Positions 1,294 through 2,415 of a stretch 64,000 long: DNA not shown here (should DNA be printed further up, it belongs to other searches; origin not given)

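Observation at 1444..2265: SLOG/LOG-like Rossmannoid domain fused to a zinc ribbon, next to the integrase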

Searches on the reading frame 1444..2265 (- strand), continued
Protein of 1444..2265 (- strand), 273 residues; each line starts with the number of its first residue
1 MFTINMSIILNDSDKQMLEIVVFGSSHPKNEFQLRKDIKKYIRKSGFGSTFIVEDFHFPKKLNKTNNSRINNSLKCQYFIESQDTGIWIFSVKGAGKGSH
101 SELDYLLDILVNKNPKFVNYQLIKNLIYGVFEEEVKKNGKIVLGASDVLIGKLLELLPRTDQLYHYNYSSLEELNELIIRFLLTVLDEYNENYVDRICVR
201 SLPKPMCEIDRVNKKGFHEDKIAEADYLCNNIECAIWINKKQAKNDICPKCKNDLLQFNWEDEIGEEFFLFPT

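Call 40: find_homologous_proteins(query=A2, max_evalue=0.001)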
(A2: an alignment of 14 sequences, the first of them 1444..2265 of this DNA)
Query A2 (14 sequences) (273 aa, profile of the alignment): 11 proteins with E <= 0.001 among 4532 candidates.
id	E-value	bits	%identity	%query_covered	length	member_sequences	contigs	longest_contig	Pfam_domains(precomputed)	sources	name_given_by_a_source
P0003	6.5e-70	253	63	98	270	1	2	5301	-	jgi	-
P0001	1.1e-69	252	100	98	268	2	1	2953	-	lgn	-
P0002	1.6e-69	252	80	99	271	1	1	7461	-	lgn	-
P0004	8.0e-64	233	57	93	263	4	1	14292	-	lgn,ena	-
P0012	5.3e-51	191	30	33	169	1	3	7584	-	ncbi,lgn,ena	-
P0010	1.4e-48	183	30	49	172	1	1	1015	-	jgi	jgi:hypothetical protein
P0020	6.9e-38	148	26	51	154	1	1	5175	-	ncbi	-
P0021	1.9e-34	137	27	48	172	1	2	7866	-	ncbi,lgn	ncbi:MAG: hypothetical protein ACFFAN_11805 [Promethearchaeota archaeon]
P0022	6.6e-33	132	25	51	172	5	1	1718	-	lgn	-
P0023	3.8e-32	130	23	53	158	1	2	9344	-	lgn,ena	-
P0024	1.7e-31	128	22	50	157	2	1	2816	-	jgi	-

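Call 41: find_encoding_contigs(protein=P0012, flank=6000, max_places=3)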
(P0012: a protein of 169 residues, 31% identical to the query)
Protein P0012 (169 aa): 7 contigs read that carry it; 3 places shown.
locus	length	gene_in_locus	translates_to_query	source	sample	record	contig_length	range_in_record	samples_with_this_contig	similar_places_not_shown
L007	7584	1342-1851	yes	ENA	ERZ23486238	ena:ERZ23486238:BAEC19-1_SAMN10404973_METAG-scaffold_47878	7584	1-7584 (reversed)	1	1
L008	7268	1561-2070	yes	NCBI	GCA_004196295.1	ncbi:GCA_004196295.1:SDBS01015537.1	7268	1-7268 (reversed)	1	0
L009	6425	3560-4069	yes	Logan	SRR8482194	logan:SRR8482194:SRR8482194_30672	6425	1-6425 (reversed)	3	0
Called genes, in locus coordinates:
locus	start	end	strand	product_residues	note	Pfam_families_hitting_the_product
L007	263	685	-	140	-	-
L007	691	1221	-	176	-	PF01022:HTH_5, PF12840:HTH_20, PF13412:HTH_24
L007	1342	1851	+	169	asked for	-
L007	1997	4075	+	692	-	-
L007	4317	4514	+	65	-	PF13240:Zn_Ribbon_1 (weak)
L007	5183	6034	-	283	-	-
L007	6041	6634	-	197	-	-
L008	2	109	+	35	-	?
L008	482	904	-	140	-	-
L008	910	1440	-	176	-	PF01022:HTH_5, PF12840:HTH_20, PF13412:HTH_24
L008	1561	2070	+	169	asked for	-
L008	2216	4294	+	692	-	-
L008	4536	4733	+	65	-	PF13240:Zn_Ribbon_1 (weak)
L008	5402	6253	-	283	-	-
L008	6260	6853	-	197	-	-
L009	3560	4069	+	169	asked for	-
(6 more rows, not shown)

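Call 42: find_encoding_contigs(protein=P0021, flank=6000, max_places=3)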
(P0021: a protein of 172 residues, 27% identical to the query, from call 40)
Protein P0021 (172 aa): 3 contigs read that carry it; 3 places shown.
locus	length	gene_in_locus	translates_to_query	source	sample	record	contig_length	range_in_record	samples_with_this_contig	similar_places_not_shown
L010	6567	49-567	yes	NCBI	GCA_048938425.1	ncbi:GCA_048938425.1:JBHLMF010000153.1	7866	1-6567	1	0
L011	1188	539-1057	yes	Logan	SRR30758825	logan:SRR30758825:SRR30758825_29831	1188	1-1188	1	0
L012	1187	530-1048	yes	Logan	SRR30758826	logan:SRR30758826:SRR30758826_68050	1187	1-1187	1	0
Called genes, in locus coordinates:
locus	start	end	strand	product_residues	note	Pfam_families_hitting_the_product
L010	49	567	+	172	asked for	-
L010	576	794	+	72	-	PF01863:YgjP-like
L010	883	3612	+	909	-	-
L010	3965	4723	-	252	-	-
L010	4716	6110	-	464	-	-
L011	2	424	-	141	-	?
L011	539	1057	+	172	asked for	-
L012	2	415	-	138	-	?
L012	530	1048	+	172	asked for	-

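Call 43: find_encoding_contigs(protein=P0023, flank=6000, max_places=3)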
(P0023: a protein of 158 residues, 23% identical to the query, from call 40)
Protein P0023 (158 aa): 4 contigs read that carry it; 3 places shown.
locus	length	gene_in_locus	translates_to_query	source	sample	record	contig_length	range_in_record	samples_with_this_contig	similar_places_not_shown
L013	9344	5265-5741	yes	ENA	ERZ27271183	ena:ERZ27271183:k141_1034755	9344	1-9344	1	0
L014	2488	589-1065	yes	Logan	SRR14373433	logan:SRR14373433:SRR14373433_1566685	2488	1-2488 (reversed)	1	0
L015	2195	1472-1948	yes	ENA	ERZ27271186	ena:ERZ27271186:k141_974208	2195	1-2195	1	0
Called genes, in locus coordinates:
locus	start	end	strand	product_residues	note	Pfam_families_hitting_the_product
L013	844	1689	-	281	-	-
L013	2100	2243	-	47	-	-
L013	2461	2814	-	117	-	PF12773:DZR (weak)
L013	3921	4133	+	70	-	-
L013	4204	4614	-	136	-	-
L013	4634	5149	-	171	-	PF12840:HTH_20 (weak), PF13412:HTH_24 (weak), PF01022:HTH_5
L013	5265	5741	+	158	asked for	-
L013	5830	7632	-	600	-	-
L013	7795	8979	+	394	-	PF14022:DUF4238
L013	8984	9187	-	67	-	-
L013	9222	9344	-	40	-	?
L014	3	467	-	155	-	?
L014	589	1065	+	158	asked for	-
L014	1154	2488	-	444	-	?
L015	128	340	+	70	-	-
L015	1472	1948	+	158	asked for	-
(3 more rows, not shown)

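Call 57: search_protein_families(library=pfam, proteins=[L007:1997-4075:+, L010:883-3612:+, L013:5830-7632:-, L003:3188-4669:+, L001:5015-5650:+, L001:8543-8971:+, L001:2544-3452:-, L007:5183-6034:-, L010:4716-6110:-, L010:3965-4723:-], max_evalue=0.01)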
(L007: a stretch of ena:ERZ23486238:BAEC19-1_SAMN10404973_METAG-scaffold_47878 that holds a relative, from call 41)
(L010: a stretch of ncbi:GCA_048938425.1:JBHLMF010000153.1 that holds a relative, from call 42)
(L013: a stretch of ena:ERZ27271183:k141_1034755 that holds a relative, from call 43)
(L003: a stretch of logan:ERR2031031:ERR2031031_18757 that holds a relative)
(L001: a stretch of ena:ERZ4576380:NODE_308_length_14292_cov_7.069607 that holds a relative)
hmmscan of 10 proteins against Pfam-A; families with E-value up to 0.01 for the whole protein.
L007:1997-4075:+ (692 aa): 2 families
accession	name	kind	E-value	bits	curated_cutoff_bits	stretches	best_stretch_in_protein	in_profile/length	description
PF13248.11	Zn_ribbon_3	-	0.00076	19.3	27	1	666-690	1-25/26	zinc-ribbon domain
PF12773.13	DZR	-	0.0088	16.6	27.3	0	669-688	26-45/45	Double zinc ribbon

L010:883-3612:+ (909 aa): 41 families (the best 25 are shown)
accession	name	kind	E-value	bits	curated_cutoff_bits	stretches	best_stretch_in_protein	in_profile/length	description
PF13424.12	TPR_12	-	3.7e-145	472.9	30.1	9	614-685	4-77/77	Tetratricopeptide repeat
PF13374.12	TPR_10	-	1.1e-105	343.5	27.5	13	653-686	2-35/42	Tetratricopeptide repeat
PF07719.23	TPR_2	-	1.3e-80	259.4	27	11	653-684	1-32/34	Tetratricopeptide repeat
PF00515.34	TPR_1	-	4.4e-77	251.5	27.8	12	654-684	2-32/34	Tetratricopeptide repeat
PF13176.12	TPR_7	-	9.5e-70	225.2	27.9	9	415-448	1-34/36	Tetratricopeptide repeat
PF13414.12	TPR_11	-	3.3e-57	190.3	26.8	7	660-682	1-23/42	TPR repeat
PF13432.12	TPR_16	-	2.6e-41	140.1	32.7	7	740-804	4-62/65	Tetratricopeptide repeat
PF14938.12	SNAP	-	2.1e-36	126.3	25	7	628-719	89-181/282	Soluble NSF attachment protein, SNAP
PF13181.12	TPR_8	-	4e-36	120.5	25.7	2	736-764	4-32/34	Tetratricopeptide repeat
PF17874.7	TPR_MalT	-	2.6e-34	119.5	45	5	541-686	9-155/336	MalT-like TPR region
PF10516.15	SHNi-TPR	-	2e-27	94.9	21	0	375-406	3-34/38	SHNi-TPR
PF13428.12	TPR_14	-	6.2e-24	82.5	23.5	0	780-805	8-33/44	Tetratricopeptide repeat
PF10602.15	RPN7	-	3.3e-18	66.4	29.6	3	490-600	33-140/174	26S proteasome subunit RPN7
PF14559.12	TPR_19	-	7.3e-17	61.9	25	1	745-803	3-55/68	Tetratricopeptide repeat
PF13174.12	TPR_6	-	3.5e-16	59.1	26.3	0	818-843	5-30/33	Tetratricopeptide repeat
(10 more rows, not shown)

L013:5830-7632:- (600 aa): 0 families

L003:3188-4669:+ (493 aa): 0 families

L001:5015-5650:+ (211 aa): 0 families

L001:8543-8971:+ (142 aa): 1 family
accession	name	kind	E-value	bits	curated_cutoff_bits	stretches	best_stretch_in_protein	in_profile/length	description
PF11214.13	Med2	-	0.00077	20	26.8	0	91-132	28-69/100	Mediator complex subunit 2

L001:2544-3452:- (302 aa): 0 families

L007:5183-6034:- (283 aa): 2 families
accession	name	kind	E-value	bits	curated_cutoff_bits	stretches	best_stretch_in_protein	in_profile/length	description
PF07464.16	ApoLp-III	-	0.0043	17.6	36.3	1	76-159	35-117/146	Apolipophorin-III precursor (apoLp-III)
PF15346.11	ARGLU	-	0.0078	16.5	27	0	121-222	7-98/149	Arginine and glutamate-rich 1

L010:4716-6110:- (464 aa): 0 families

L010:3965-4723:- (252 aa): 0 families

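Call 60: search_protein_families(library=padloc, proteins=[L007:1997-4075:+, L010:883-3612:+, L013:5830-7632:-, L003:3188-4669:+, L013:7795-8979:+, L004:177-887:+, L004:4798-5157:+, L010:4716-6110:-, L010:3965-4723:-, P0012], max_evalue=0.01)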
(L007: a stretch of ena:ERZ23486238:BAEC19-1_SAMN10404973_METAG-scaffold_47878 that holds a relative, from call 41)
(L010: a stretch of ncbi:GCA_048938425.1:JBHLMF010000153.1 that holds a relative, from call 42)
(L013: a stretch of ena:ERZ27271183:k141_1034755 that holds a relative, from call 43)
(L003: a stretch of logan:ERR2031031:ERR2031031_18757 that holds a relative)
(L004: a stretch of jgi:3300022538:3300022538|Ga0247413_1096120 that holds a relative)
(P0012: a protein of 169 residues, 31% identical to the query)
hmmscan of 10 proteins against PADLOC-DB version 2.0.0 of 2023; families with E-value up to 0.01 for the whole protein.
L007:1997-4075:+ (692 aa): 0 families

L010:883-3612:+ (909 aa): 11 families
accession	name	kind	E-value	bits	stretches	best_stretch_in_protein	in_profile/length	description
PDLC01169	TPR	-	1.7e-71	238.6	6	371-489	107-224/252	TPR repeats containing protein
PDLC01171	TPR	-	1.6e-17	61.7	3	593-784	84-271/504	TPR repeats containing protein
PDLC05012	PDC-S39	-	9.8e-08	29.1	0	434-549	156-275/615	-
PDLC02419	Aga_SIR2-PNTD1-PNTD2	-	2.9e-06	24.3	1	90-163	102-172/558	Class I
PDLC02401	Aga_SIR2-PNTD1-PNTD2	-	3.2e-06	24.2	1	90-163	75-145/524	Class I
PDLC05061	PDC-S65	-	1.5e-05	22.5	1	91-163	122-189/592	-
PDLC04093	SIR2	-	0.00017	18.7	0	109-175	154-222/395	-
PDLC05060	PDC-S65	-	0.00031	17.8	1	91-163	30-97/503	-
PDLC02402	Aga_SIR2-PNTD1-PNTD2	-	0.00076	15.7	0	8-54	5-49/876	Class I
PDLC04088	SIR2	-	0.00094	16.4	0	109-166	176-233/390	-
PDLC04087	SIR2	-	0.0056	13.6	0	105-164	131-193/343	-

L013:5830-7632:- (600 aa): 0 families

L003:3188-4669:+ (493 aa): 0 families

L013:7795-8979:+ (394 aa): 0 families

L004:177-887:+ (236 aa): 0 families

L004:4798-5157:+ (119 aa): 4 families
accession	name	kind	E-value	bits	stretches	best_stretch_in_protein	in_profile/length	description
PDLC03969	TmtA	-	3.5e-08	29.5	1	2-90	1387-1479/1563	-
PDLC00659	HmaA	-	1.8e-06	24.1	1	3-88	1045-1137/1176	SNF2 helicase / DEAD-box helicase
PDLC03965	TmtA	-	1.6e-05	21.1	1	4-104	1240-1341/1370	-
PDLC03972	TmtA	-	0.00011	18.5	1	30-102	1216-1290/1302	-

L010:4716-6110:- (464 aa): 0 families

L010:3965-4723:- (252 aa): 0 families

P0012 (169 aa): 0 families

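Call 61: find_related_loci(query=A1, collection=viral_contigs, flank=10000)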
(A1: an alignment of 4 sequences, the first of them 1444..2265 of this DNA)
Query A1 (273 aa) in viral_contigs; peptide patterns used: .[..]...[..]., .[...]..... (x = any residue, [..] = any of these).
109 stretches matched a pattern, but none encodes a relative of the query by tblastn (E <= 1e-3).

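Call 62: find_related_loci(query=A1, collection=metagenome_contigs, flank=10000)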
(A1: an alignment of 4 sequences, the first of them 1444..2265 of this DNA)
Query A1 (273 aa) in metagenome_contigs; peptide patterns used: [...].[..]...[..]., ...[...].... (x = any residue, [..] = any of these).
402 stretches matched a pattern; 1 encode a relative of the query (tblastn E <= 1e-3); 1 distinct loci.
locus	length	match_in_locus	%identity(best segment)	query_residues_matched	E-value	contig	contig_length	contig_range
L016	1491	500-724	35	38-113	7e-10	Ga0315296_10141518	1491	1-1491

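Call 67: search_protein_families(library=ncbifam, proteins=[window:1444-2265:-, P0012, P0021, L007:263-685:-, L007:691-1221:-], max_evalue=0.1)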
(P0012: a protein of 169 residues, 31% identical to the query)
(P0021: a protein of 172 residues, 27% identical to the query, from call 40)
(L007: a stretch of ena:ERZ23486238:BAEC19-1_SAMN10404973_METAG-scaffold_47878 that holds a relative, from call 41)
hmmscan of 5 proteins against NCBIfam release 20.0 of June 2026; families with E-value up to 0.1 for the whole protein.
window:1444-2265:- (273 aa): 1 family
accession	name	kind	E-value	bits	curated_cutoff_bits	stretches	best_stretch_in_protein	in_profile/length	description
NF041804.1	MBL_fold_SolJ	exception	0.076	12.2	350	0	217-245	62-90/224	solanimycin biosynthesis MBL-fold hydrolase SolJ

P0012 (169 aa): 0 families

P0021 (172 aa): 1 family
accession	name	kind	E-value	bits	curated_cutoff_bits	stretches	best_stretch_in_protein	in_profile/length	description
NF003436.0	PRK04964.1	equivalog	0.032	14.5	99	1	143-164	9-30/68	YaeP family protein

L007:263-685:- (140 aa): 1 family
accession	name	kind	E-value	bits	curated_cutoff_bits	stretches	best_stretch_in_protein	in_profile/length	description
NF005284.0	PRK06801.1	equivalog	0.026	13.9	406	1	70-112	33-75/286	ketose 1,6-bisphosphate aldolase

L007:691-1221:- (176 aa): 23 families
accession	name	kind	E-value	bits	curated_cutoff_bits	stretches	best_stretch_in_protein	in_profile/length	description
NF033788.1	HTH_metalloreg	subfamily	1.7e-09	37.4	55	1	14-67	3-56/77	metalloregulator ArsR/SmtB family transcription factor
NF033789.1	repress_SdpR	subfamily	2.4e-08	33.8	100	1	16-69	2-54/79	autorepressor SdpR family transcription factor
NF045707.1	Dbac_1936_reg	equivalog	3e-07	30.4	115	1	15-96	10-83/99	ArsR/SmtB-type metalloregulator TsoR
NF053660.1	ORF80_fam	equivalog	6.5e-07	29.1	95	1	23-84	3-63/70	ORF80 family leucine zipper DNA-binding protein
TIGR01884.1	cas_HTH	subfamily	1.3e-05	24.7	60.2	1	18-74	138-194/202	CRISPR-associated CARF protein Csa3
NF040947.1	trans_reg_LysM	equivalog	3.2e-05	23.7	180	1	21-70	2-51/136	HTH-type transcriptional regulator LysM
TIGR02702.1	SufR_cyano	equivalog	0.00038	20.2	178.8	1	23-94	2-74/208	iron-sulfur cluster biosynthesis transcriptional regulator SufR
NF053606.1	Sta1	subfamily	0.00039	20.5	80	1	22-96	20-98/100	Sta1 family transcriptional regulator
NF007528.0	PRK10141.1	subfamily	0.00041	20.2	97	1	14-68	8-62/117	metalloregulator ArsR/SmtB family transcription factor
NF041016.1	trans_reg_ArnR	equivalog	0.00076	18.9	400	1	1-104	1-96/269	HTH-type transcriptional activator ArnR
NF047906.1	CdPbTransRegCmtR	equivalog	0.00078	19.3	150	1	14-71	13-69/104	Cd(II)/Pb(II)-sensing metalloregulatory transcriptional regulator CmtR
NF053755.1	MsvR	equivalog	0.0013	18.5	220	1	16-68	7-58/236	transcriptional factor MsvR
NF053602.1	Phr_regulator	exception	0.0014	18.3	320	1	15-84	5-73/191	heat shock transcription regulator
NF008847.0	PRK11886.1-2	equivalog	0.0032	16.8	293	1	22-69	5-53/320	bifunctional biotin--[acetyl-CoA-carboxylase] ligase/biotin operon repressor BirA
NF040939.2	trans_reg_lrs14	equivalog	0.0048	16.9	90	1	23-98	22-102/103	Lrs14 family HTH-type transcriptional regulator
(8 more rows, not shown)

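Call 68: search_protein_families(library=phrogs, proteins=[window:1444-2265:-, P0012, P0021, L007:263-685:-, L007:691-1221:-], max_evalue=0.1)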
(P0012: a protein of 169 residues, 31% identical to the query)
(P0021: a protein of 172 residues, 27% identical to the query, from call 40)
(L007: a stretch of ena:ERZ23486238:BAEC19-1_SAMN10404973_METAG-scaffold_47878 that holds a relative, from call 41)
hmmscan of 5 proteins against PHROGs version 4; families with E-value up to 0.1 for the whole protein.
window:1444-2265:- (273 aa): 0 families

P0012 (169 aa): 2 families
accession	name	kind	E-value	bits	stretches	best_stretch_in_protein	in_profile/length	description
phrog_7995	-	DNA, RNA and nucleotide metabolism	0.029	14.7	0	81-122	95-136/336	nucleoside deoxyribosyltransferase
phrog_16139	-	unknown function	0.065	13.2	1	79-118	248-285/323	-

P0021 (172 aa): 1 family
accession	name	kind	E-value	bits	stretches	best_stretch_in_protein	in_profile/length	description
phrog_23177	-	unknown function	0.05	15.2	0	89-120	21-56/96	-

L007:263-685:- (140 aa): 3 families
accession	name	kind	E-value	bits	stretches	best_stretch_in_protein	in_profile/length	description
phrog_34363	-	unknown function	0.026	15.1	1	2-68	259-325/363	-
phrog_27112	-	unknown function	0.071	14.2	1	37-127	45-133/136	-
phrog_20845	-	unknown function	0.1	13.4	0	39-105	159-228/244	-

L007:691-1221:- (176 aa): 7 families
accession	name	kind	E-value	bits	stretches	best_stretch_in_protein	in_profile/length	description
phrog_12817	-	transcription regulation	0.0012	19.7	1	24-99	75-147/151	transcriptional regulator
phrog_1687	-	transcription regulation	0.0037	18.3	1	24-75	4-119/162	MarR family transcrition regulator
phrog_32500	-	unknown function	0.0073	17.3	1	12-55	26-70/76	-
phrog_11046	-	transcription regulation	0.0094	16.8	1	24-99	11-84/94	transcriptional regulator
phrog_10086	-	DNA, RNA and nucleotide metabolism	0.011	17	1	22-92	17-85/91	HTH DNA binding protein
phrog_2440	-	transcription regulation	0.016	16.1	1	24-89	30-92/126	transcriptional regulator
phrog_142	-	moron, auxiliary metabolic gene and host takeover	0.037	15.1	1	21-83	11-72/116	Ren-like exclusion protein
